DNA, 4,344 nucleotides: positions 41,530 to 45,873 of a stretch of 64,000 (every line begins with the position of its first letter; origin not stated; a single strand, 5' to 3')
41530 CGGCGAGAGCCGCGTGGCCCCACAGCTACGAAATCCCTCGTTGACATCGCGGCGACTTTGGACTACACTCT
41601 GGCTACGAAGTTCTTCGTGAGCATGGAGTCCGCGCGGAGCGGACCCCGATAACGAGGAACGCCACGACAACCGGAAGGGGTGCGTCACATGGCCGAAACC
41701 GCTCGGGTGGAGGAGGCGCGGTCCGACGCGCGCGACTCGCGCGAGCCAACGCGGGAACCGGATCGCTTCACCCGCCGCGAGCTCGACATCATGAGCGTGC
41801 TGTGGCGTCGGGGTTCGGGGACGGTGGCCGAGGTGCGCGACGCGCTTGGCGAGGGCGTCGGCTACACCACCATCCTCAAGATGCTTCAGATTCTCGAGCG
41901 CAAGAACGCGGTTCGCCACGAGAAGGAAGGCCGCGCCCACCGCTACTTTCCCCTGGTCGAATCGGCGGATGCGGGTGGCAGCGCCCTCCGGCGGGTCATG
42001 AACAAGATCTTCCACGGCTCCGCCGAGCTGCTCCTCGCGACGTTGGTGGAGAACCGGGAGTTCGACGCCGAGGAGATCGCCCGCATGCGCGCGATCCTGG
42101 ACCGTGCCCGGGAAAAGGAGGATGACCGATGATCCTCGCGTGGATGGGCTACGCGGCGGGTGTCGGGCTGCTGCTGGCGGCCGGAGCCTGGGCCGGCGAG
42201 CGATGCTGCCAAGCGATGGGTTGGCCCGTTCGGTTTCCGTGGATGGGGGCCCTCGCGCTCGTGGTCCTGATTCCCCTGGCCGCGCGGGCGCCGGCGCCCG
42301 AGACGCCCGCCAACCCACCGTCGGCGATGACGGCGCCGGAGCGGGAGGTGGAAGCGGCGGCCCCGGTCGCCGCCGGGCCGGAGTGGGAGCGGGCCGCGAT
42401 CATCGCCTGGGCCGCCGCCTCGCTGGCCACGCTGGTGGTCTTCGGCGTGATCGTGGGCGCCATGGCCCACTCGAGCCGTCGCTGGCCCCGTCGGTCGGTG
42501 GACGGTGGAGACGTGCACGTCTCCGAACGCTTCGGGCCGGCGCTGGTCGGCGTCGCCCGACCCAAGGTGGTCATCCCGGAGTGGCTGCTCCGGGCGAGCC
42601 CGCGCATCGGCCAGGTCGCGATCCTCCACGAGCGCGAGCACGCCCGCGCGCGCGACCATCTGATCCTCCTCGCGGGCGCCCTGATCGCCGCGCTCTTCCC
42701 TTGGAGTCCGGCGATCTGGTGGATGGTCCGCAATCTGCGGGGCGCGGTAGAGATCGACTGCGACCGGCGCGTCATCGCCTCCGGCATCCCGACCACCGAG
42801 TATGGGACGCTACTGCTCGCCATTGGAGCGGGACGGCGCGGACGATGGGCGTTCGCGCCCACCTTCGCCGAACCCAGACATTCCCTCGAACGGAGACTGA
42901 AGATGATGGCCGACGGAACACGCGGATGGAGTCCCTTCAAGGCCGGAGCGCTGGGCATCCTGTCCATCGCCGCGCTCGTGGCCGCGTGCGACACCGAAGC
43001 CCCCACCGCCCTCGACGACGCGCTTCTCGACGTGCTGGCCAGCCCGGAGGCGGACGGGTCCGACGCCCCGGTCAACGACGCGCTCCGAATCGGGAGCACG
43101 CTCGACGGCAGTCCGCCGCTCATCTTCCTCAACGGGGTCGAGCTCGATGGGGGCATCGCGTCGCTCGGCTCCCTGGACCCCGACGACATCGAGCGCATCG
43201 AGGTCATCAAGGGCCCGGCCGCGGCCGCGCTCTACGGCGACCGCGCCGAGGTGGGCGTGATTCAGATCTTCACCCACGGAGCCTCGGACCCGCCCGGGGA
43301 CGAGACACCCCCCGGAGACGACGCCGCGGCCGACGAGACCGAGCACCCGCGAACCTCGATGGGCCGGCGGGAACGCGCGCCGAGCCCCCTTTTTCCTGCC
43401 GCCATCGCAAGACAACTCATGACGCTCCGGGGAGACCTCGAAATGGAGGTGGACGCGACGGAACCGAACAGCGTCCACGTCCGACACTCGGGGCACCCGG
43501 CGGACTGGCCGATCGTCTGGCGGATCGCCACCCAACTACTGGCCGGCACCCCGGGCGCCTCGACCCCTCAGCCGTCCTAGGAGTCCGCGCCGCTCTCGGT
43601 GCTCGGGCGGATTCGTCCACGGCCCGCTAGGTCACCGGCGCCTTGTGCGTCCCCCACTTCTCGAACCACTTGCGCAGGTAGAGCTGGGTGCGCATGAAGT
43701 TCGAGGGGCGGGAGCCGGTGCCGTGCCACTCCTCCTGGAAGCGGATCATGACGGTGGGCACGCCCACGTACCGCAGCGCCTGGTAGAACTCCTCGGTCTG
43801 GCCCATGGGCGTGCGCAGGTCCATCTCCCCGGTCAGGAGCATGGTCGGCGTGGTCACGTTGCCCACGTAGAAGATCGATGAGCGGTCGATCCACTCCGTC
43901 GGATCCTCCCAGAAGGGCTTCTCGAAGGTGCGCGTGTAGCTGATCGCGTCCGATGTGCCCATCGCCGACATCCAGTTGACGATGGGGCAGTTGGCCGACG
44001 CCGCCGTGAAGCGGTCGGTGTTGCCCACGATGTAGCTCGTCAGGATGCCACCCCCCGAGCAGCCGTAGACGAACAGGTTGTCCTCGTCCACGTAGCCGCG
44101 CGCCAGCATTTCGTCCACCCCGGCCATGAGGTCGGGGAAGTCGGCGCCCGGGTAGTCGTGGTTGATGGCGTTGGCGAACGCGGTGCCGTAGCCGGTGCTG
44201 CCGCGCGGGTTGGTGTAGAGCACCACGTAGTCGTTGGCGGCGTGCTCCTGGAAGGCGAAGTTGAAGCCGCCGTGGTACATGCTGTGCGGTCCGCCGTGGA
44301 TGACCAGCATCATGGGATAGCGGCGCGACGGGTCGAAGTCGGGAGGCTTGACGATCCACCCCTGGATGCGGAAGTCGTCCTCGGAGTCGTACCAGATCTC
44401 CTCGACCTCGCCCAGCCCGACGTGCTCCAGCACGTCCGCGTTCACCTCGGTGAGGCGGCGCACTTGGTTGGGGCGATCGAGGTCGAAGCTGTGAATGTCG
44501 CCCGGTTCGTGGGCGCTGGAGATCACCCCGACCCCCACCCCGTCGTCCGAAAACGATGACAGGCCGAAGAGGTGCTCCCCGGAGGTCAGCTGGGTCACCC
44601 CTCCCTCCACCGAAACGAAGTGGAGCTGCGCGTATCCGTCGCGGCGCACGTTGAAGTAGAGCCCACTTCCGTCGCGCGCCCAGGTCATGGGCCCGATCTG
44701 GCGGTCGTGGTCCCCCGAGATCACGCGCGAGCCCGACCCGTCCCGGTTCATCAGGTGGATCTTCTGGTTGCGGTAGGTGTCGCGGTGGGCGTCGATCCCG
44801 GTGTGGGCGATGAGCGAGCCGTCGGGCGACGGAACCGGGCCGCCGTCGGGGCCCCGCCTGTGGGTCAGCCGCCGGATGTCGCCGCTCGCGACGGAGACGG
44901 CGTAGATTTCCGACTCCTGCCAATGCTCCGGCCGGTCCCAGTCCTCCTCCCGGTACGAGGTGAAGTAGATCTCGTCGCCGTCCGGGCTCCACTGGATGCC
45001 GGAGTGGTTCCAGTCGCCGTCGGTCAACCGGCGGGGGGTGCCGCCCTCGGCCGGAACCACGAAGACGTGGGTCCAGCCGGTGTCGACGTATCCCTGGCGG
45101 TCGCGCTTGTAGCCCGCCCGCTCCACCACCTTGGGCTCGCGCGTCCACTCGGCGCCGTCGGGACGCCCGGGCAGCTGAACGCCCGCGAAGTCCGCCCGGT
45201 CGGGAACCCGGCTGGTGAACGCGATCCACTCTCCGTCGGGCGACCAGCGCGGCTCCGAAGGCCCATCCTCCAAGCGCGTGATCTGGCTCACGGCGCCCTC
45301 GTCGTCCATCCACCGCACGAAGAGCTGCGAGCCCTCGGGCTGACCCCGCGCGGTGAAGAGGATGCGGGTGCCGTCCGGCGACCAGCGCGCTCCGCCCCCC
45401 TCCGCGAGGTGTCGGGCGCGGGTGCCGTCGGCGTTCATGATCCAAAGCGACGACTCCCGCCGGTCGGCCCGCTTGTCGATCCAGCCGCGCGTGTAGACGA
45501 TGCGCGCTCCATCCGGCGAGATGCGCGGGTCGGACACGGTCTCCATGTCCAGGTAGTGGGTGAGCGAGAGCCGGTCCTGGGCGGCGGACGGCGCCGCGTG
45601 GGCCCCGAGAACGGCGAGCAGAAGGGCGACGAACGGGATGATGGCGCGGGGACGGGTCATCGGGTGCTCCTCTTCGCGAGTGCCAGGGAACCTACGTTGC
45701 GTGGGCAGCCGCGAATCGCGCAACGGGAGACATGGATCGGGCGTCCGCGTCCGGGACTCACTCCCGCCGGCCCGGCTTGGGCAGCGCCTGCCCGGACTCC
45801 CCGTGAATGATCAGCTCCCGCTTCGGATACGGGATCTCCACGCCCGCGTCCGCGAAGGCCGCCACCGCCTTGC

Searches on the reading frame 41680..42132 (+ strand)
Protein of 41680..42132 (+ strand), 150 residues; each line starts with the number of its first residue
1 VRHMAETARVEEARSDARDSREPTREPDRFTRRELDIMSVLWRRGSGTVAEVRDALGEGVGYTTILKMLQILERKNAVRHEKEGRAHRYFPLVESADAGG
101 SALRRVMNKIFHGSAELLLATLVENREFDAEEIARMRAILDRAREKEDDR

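Call 39: search_protein_families(library=pfam, proteins=[window:41680-42132:+], max_evalue=0.001)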
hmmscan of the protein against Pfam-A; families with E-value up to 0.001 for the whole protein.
window:41680-42132:+ (150 aa): 2 families
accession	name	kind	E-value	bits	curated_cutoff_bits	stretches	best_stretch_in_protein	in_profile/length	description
PF03965.22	Penicillinase_R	-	1.1e-27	97.1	22.6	1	31-141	2-114/115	Penicillinase repressor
PF01978.25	TrmB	-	3.2e-05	24.1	25.6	0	30-91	6-64/68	Sugar-specific transcriptional regulator TrmB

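Call 42: find_encoding_contigs(protein=window:41689-42132:+, flank=2000, max_places=4)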
Protein window:41689-42132:+ (147 aa): no gene with exactly this product is on record in the collection.

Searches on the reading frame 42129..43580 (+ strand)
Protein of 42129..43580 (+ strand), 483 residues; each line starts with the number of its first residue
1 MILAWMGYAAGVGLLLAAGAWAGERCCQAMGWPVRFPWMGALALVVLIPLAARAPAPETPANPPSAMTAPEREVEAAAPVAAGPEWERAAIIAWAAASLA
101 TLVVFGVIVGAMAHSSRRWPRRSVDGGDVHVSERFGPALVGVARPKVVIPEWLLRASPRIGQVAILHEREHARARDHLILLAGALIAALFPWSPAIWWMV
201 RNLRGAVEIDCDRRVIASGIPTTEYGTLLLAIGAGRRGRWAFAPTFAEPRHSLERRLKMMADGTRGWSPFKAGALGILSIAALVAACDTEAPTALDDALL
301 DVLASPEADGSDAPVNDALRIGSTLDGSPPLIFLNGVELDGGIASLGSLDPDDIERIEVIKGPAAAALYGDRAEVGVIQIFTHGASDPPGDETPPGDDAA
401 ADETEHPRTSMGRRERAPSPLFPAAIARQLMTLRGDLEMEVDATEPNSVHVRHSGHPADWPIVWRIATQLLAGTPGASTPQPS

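Call 39: search_protein_families(library=pfam, proteins=[window:42129-43580:+], max_evalue=0.001)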
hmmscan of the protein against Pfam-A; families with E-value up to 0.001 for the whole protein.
window:42129-43580:+ (483 aa): 2 families
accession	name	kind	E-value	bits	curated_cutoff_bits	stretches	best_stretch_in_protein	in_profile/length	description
PF05569.17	Peptidase_M56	-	7.3e-17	61.9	31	1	136-260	167-296/296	BlaR1 peptidase M56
PF07715.20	Plug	-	5.9e-09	36.8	23.9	1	326-377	54-107/107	TonB-dependent Receptor Plug Domain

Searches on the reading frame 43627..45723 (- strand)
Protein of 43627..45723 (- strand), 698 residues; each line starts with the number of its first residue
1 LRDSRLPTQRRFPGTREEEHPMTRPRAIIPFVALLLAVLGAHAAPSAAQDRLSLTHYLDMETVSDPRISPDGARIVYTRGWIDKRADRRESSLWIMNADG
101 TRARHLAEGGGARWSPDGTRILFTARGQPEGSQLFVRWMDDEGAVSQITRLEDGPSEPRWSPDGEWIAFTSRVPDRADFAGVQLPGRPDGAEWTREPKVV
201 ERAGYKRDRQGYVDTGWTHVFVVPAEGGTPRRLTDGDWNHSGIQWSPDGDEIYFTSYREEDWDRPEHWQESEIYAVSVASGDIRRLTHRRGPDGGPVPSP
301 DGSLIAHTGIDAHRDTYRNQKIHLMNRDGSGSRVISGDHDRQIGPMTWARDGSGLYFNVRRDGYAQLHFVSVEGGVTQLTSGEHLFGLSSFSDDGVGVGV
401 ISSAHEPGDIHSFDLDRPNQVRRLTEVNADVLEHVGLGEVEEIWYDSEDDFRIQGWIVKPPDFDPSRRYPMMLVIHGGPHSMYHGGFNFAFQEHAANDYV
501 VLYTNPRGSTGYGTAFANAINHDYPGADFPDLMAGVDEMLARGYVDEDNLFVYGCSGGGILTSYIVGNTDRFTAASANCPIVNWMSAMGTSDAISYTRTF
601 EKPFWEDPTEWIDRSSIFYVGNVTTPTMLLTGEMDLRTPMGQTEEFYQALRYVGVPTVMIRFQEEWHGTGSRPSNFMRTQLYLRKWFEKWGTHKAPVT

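Call 39: search_protein_families(library=pfam, proteins=[window:43627-45723:-], max_evalue=0.001)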
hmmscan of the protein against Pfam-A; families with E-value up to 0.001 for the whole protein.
window:43627-45723:- (698 aa): 3 families
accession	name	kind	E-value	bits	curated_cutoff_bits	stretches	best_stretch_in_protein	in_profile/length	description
PF00326.27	Peptidase_S9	-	2.7e-43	148.4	22.6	1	488-690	4-209/213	Prolyl oligopeptidase family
PF07676.18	PD40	-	7.1e-26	90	20.9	2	157-174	13-30/38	WD40-like Beta Propeller Repeat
PF00930.27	DPPIV_N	-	7.1e-18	64.9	22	1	214-304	256-342/354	Dipeptidyl peptidase IV (DPP IV) N-terminal region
